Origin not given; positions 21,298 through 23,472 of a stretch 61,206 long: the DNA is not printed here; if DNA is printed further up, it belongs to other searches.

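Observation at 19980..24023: AT-rich ~4-kb islet next to tRNA-Pro carrying a MazG-like NTP pyrophosphatase and a DUF2075 nuclease-helicase: candidate anti-phage module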

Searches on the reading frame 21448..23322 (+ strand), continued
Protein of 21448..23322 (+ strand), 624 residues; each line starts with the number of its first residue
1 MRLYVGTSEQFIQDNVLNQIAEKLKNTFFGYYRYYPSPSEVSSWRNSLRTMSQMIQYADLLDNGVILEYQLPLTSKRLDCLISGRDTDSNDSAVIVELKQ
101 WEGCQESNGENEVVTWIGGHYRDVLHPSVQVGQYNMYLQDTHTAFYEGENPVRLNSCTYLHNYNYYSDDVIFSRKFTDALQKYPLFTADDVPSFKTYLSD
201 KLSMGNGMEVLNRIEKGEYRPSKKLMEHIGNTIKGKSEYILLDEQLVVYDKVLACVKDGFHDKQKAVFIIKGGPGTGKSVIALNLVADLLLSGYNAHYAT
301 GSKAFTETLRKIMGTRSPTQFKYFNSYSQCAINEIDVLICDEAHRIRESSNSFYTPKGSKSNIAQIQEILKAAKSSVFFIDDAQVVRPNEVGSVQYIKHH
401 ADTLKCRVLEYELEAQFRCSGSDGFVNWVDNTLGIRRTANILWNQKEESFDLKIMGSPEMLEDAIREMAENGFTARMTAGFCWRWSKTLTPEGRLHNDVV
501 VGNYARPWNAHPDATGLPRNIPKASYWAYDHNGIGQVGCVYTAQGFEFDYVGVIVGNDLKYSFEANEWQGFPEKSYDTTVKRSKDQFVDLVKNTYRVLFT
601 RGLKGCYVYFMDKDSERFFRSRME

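Call 61: search_dna_similar(query=window:21448-23319:+, collection=phages, mode=protein, max_rows=15)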
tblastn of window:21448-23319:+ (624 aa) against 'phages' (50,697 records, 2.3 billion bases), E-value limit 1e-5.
Records with a match: 4; places in all: 4; records where one place covers at least 80% of the query: 3.
Best place of each record, by identity: <60% 4.
By first word of the organism name: Bacteriophage 3; Microcystis 1.
By host as written in the record: - 3; Microcystis wesenbergii 1.
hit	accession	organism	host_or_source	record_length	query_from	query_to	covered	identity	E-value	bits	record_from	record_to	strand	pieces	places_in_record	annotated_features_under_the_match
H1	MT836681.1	Bacteriophage sp.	human fecal samples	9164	36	619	94%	37.3%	4e-112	375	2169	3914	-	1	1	record has no annotation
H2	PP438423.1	Microcystis phage Mwe-JY31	Microcystis wesenbergii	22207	1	623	100%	33.7%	2e-105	356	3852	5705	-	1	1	hypothetical protein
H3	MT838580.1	Bacteriophage sp.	human fecal samples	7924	18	620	97%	23.3%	9e-35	147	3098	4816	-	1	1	record has no annotation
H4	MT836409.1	Bacteriophage sp.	human fecal samples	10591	241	612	60%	23.9%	4e-22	107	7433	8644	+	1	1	record has no annotation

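Call 62: search_dna_similar(query=window:21448-23319:+, collection=plasmids, mode=protein, max_rows=25)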
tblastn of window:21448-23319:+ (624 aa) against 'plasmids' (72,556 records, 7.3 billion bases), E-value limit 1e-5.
Records with a match: 107; places in all: 137; records where one place covers at least 80% of the query: 33.
Best place of each record, by identity: <60% 107.
By first word of the organism name: Bacillus 67; Streptomyces 11; Hymenobacter 2; Streptantibioticus 2; Halalkalicoccus 2; Methanosphaera 2; Nocardiopsis 2; Enterococcus 2; Paenibacillus 2; Lacticaseibacillus 2; and 12 more.
By predicted mobility (MOB-suite, as given by PLSDB): non-mobilizable 88; mobilizable 13; conjugative 6.
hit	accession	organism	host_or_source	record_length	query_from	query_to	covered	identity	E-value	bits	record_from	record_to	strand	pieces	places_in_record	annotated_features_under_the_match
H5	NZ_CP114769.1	Hymenobacter canadensis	whole organism,lake water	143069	1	624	100%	52.6%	0e+0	690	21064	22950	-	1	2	DUF2075 domain-containing protein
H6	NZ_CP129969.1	Marivirga sp. BKB1-2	Sea mud,Sea mud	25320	63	624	87%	53.4%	5e-169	639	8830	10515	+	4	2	none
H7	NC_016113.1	Streptantibioticus cattleyicolor NRRL 8057 = DSM 46488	-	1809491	24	620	96%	39.5%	1e-118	396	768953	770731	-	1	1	none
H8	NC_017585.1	Streptantibioticus cattleyicolor NRRL 8057 = DSM 46488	-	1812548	24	620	96%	39.5%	1e-118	396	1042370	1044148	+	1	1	none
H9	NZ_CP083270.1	Priestia aryabhattai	cell culture,mangrove sediment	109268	3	624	100%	35.7%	1e-127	422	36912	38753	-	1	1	DUF2075 domain-containing protein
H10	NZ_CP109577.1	Streptomyces sp. NBC_01369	-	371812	13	620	97%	36.3%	2e-107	363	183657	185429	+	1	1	DUF2075 domain-containing protein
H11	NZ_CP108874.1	Streptomyces sp. NBC_00826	-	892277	40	620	93%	37.1%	7e-107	362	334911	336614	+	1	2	DUF2075 domain-containing protein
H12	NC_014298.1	Halalkalicoccus jeotgali B3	-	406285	1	623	100%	34.2%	2e-114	383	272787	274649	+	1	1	DUF2075 domain-containing protein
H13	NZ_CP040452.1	Halomonas sp. PA16-9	-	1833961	1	619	99%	34.3%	4e-105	357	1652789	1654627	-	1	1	none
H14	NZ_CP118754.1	Methanosphaera sp. ISO3-F5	-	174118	12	624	98%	34.0%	2e-114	383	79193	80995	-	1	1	DUF2075 domain-containing protein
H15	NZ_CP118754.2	Methanosphaera sp. ISO3-F5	Ovis aries,Ovine rumen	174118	12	624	98%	34.0%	2e-114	383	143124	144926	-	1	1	DUF2075 domain-containing protein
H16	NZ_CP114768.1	Hymenobacter canadensis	whole organism,lake water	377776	1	623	100%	32.8%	3e-103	351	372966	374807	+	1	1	DUF2075 domain-containing protein | hypothetical protein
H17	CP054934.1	Nocardiopsis flavescens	Single Cell,marine sediment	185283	15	621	97%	32.1%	5e-81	286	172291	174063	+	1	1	DUF2075 domain-containing protein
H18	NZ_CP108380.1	Streptomyces albidoflavus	-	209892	1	620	99%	30.6%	2e-79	281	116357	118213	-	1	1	DNA/RNA helicase domain-containing protein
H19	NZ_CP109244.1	Streptomyces albidoflavus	-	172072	1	620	99%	30.6%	3e-79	281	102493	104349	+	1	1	DNA/RNA helicase domain-containing protein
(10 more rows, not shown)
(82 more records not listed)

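Call 63: get_annotated_region(hit=H5, flank=5000)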
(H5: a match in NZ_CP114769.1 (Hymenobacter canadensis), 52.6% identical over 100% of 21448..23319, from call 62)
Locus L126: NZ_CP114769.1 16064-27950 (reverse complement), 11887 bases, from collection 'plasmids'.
description: Hymenobacter canadensis strain PAMC 29467 plasmid unnamed2, complete sequence
organism: Hymenobacter canadensis (NCBI taxid 2999067)
taxonomy: Bacteria; Bacteroidota; Cytophagia; Cytophagales; Hymenobacteraceae; Hymenobacter; Hymenobacter canadensis
host: -; source: whole organism,lake water; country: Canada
typing (MOB-suite, as given by PLSDB): mobilizable; relaxase MOBB
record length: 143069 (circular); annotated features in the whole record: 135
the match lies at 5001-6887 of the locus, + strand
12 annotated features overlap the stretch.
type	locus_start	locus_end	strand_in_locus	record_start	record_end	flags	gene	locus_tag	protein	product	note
CDS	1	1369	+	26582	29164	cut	-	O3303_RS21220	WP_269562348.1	site-specific DNA-methyltransferase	GO:0009307 - DNA restriction-modification system [Evidence IEA]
CDS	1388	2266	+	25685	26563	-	-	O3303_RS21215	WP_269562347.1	DUF4747 family protein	-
CDS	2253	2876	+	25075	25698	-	-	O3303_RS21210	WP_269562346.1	hypothetical protein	-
CDS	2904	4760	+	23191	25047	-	-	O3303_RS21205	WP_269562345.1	DUF2075 domain-containing protein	-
CDS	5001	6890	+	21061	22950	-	-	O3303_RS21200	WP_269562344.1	DUF2075 domain-containing protein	-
CDS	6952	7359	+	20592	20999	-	-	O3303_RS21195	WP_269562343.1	hypothetical protein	-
CDS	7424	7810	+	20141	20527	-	-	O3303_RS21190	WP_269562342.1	hypothetical protein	-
CDS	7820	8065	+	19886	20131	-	-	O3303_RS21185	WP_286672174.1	DDE-type integrase/transposase/recombinase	GO:0015074 - DNA integration [Evidence IEA]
CDS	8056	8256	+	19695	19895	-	-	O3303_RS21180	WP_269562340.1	integrase core domain-containing protein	GO:0015074 - DNA integration [Evidence IEA]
CDS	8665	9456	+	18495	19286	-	-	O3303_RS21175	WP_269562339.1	hypothetical protein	-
CDS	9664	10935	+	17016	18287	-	-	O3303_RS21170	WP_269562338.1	hypothetical protein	-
CDS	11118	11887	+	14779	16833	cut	-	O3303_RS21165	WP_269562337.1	tetratricopeptide repeat protein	-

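Call 64: get_annotated_region(hit=H2, flank=5000)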
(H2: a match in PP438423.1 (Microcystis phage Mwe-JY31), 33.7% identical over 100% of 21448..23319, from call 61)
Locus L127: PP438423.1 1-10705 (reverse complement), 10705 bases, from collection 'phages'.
description: Microcystis phage Mwe-JY31, complete genome.
organism: Microcystis phage Mwe-JY31 (NCBI taxid 3128150)
taxonomy: Viruses
host: Microcystis wesenbergii; source: China; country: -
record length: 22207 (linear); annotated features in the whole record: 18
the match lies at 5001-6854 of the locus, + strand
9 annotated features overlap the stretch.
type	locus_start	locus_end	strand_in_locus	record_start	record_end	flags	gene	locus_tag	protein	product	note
CDS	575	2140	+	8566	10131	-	-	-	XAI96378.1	hypothetical protein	-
CDS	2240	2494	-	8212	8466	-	-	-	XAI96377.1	hypothetical protein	-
CDS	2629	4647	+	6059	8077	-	-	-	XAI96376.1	hypothetical protein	-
CDS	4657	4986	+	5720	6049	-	-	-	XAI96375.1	hypothetical protein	-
CDS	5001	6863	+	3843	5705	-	-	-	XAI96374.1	hypothetical protein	-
CDS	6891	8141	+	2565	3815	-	-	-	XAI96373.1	hypothetical protein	-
CDS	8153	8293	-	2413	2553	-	-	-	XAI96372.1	hypothetical protein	-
CDS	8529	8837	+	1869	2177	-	-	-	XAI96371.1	hypothetical protein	-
CDS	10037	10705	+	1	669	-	-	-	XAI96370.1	hypothetical protein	-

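Call 65: get_annotated_region(hit=H9, flank=5000)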
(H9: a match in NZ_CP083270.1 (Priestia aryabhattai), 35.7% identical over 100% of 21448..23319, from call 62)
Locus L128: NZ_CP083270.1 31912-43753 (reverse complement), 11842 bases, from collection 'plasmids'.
description: Priestia aryabhattai strain NM1_A2 plasmid unnamed1, complete sequence
organism: Priestia aryabhattai (NCBI taxid 412384)
taxonomy: Bacteria; Bacillota; Bacilli; Bacillales; Bacillaceae; Priestia; Priestia aryabhattai
host: -; source: cell culture,mangrove sediment; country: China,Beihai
typing (MOB-suite, as given by PLSDB): non-mobilizable; replicon rep_cluster_385
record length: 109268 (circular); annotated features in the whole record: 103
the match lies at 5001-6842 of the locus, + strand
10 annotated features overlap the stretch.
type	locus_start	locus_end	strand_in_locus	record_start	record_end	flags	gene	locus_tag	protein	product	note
CDS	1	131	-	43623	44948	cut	-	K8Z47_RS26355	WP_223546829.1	ABC-three component system protein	-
CDS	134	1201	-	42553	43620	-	-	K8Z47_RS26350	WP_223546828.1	MBL fold metallo-hydrolase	-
CDS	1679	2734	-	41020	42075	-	-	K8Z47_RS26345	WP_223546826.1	restriction endonuclease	-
CDS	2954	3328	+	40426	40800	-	mutT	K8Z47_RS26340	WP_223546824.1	8-oxo-dGTP diphosphatase MutT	GO:0006281 - DNA repair [Evidence IEA]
CDS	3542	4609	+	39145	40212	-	-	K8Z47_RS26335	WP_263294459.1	DUF3578 domain-containing protein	-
CDS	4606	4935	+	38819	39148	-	-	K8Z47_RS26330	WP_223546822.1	nucleotide pyrophosphohydrolase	-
CDS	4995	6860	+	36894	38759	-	-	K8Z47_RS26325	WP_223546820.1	DUF2075 domain-containing protein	-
CDS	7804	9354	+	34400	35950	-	-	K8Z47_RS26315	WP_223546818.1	N-6 DNA methylase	GO:0006306 - DNA methylation [Evidence IEA]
CDS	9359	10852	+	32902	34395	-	-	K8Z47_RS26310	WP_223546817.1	restriction endonuclease subunit S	GO:0006304 - DNA modification [Evidence IEA]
CDS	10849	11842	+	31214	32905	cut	-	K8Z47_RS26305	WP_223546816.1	restriction system-associated AAA family ATPase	-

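Call 67: predict_structure(alignment_id=A1)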
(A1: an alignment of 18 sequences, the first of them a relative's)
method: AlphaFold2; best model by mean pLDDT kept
length: 624 residues; sequences in the alignment: 18
mean_pLDDT: 59.8   pTM: 0.41
mean pLDDT of the five models: 59.8, 59.3, 55.4, 54.1, 44.3
residues with pLDDT >= 90: 19; 70-90: 227; 50-70: 145; < 50: 233
segments of 3 or more residues with pLDDT < 50: 30-33, 71-75, 141-144, 218-244, 304-318, 415-462, 472-557, 576-580, 593-624
pLDDT, mean of each block of 10 residues (from residue 1): 78 81 61 56 78 87 80 57 82 83 79 71 76 66 49 80 72 87 83 86 76 61 33 33 55 66 78 59 64 74 51 45 69 85 81 68 87 89 63 90 89 44 30 27 37 40 51 36 28 33 34 31 32 24 24 38 64 56 62 44 33 43 33
secondary structure, 60 per line:
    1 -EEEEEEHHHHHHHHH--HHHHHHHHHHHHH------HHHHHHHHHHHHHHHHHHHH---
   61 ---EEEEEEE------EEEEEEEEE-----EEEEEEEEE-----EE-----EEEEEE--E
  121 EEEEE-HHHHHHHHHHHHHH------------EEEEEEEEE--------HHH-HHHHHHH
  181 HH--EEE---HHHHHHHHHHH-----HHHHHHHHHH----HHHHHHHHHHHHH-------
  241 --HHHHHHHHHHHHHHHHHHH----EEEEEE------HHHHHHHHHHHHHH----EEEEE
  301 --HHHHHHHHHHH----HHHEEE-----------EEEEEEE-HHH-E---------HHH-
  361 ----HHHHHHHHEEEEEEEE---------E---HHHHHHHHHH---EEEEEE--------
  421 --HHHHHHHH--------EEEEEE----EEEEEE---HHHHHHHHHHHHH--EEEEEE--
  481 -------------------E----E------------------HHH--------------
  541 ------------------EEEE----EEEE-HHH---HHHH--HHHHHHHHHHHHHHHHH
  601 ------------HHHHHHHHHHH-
elements in order: E2-7 H8-16 H19-31 H38-57 E64-70 E77-85 E91-99 E112-117 E120-125 H127-140 E153-161 H174-182 E185-187 H191-201 H207-216 H221-233 H243-261 E266-271 H278-291 E296-300 H303-313 E321-323 E335-341 H365-372 E373-380 H394-403 E407-412 H423-430 E439-444 E449-454 H458-470 E473-478 E559-562 E567-570 H578-581 H584-600 H613-623

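Call 70: search_protein_families(library=pfam, alignment_id=A2, max_evalue=0.001)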
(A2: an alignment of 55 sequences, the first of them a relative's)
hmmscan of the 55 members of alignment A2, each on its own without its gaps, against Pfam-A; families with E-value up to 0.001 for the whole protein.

A. member 1, L006:4285-5562:+ (426 aa): 0 families

B. families by the number of members that match (of 55 scanned): 75 families (the first 25 are shown)
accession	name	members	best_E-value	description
PF13391.12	HNH_2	4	1.3e-13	HNH endonuclease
PF13191.12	AAA_16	4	3.6e-08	AAA ATPase domain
PF09848.15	SLFN-g3_helicase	3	3.5e-74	Schlafen group 3, DNA/RNA helicase domain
PF00515.34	TPR_1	3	4.9e-18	Tetratricopeptide repeat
PF07719.23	TPR_2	3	5.1e-18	Tetratricopeptide repeat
PF13414.12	TPR_11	3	4.4e-17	TPR repeat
PF13181.12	TPR_8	3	1.3e-16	Tetratricopeptide repeat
PF13431.12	TPR_17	3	4.2e-15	Tetratricopeptide repeat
PF13432.12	TPR_16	3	7.5e-15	Tetratricopeptide repeat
PF01381.28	HTH_3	3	4.6e-14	Helix-turn-helix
PF13424.12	TPR_12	3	2.4e-13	Tetratricopeptide repeat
PF14559.12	TPR_19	3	5.4e-11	Tetratricopeptide repeat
PF13401.12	AAA_22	3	3.1e-07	AAA domain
PF04851.21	ResIII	3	4.9e-06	Type III restriction enzyme, res subunit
PF06114.19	Peptidase_M78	2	6.5e-15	IrrE N-terminal-like domain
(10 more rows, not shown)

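Call 71: fold_search(model_id=the predicted structure, library=pdb)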
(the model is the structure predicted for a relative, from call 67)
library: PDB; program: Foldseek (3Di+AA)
matches with E <= 10: 1606; with E <= 0.001: 26
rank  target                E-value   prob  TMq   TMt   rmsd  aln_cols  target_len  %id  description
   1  7zep_A                7.2e-05  1.00  0.27  0.21  11.0       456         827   11  Human SLFN11 E209A dimer (released 2022-09-28)
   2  7zel_A                8.1e-05  1.00  0.27  0.21  11.3       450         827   13  Human SLFN11 dimer apoenzyme (released 2022-09-28)
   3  8q3w_A                1.2e-04  1.00  0.18  0.39  10.9       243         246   16  ATP-bound IstB in complex to duplex DNA (released 2024-07-10)
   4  3e1s                  1.3e-04  1.00  0.18  0.21   9.2       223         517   16  Structure of an N-terminal truncation of Deinococcus radiodurans RecD2 (released 2008-08-19)
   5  3j96_C                1.3e-04  0.99  0.18  0.16  23.3       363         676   10  Structure of 20S supercomplex determined by single particle cryoelectron microscopy (State I) (released 2015-01-28)
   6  3upu_A                1.8e-04  1.00  0.20  0.27   7.7       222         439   15  Crystal structure of the T4 Phage SF1B Helicase Dda (released 2012-06-20)
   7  9n73_LX               2.1e-04  0.97  0.20  0.15  19.1       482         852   11  SSU processome maturation and disassembly, State G (released 2025-10-29)
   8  8q4d_E                2.3e-04  1.00  0.17  0.36  11.7       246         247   15  IstA-IstB(E167Q) Strand Transfer Complex (released 2024-07-10)
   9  3te6_A                3.0e-04  1.00  0.19  0.35  10.1       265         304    9  Crystal Structure of the S. cerevisiae Sir3 AAA+ domain (released 2011-08-31)
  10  9nyy_A                3.2e-04  1.00  0.25  0.20   9.9       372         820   12  Nucleic acid bound human SLFN14, State 1 (released 2025-07-09)
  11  4nl8_A                3.2e-04  1.00  0.20  0.22  14.7       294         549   12  PriA Helicase Bound to SSB C-terminal Tail Peptide (released 2014-01-08)
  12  8s9i_A                3.4e-04  1.00  0.21  0.29   8.5       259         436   15  Crystal structure of the gp32 C-terminal peptide/Dda/dT8 (released 2023-06-28)
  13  8jx6_A                3.6e-04  1.00  0.22  0.29   5.3       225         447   18  Deep-Sea Helicase 9 (DSH9) (released 2023-07-26)
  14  4u4c_A                4.2e-04  1.00  0.19  0.14   8.8       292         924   13  The molecular architecture of the TRAMP complex reveals the organization and interplay of its two catalytic activities (released 2014-09-24)
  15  7pli_I                4.2e-04  0.80  0.14  0.18  22.0       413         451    8  DEAD-box helicase DbpA bound to single stranded RNA and ADP/BeF3 (released 2022-09-07)
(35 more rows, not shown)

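Call 74: search_protein_families(library=padloc, alignment_id=A2, max_evalue=0.00001)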
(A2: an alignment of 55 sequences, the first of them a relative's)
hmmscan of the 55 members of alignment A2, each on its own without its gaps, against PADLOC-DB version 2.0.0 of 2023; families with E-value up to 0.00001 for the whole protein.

A. member 1, L006:4285-5562:+ (426 aa): 2 families
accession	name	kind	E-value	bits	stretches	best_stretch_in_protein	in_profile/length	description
PDLC04879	PDC-S05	-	6.1e-17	60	1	277-396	148-264/285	-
PDLC04869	PDC-S05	-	1.2e-16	58.9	1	271-399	155-281/306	-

B. families by the number of members that match (of 55 scanned): 102 families (the first 25 are shown)
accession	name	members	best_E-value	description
PDLC04132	HNH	4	4.3e-19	-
PDLC03546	HNH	4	3e-11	Type II restriction enzyme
PDLC05014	PDC-S41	3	1e-13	-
PDLC03949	RmrA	2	3.2e-20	-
PDLC03947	RmrA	2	1.4e-13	-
PDLC03946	RmrA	2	2.5e-13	-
PDLC03954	RmrA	2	3.4e-13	-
PDLC03944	RmrA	2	2.1e-12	-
PDLC03948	RmrA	2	2.1e-12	-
PDLC03945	RmrA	2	8.1e-12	-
PDLC03952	RmrA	2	1.4e-11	-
PDLC04141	capP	2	4.7e-11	capP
PDLC03950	RmrA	2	9.2e-11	-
PDLC03951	RmrA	2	1.9e-09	-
PDLC03943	RmrA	2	1.5e-07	-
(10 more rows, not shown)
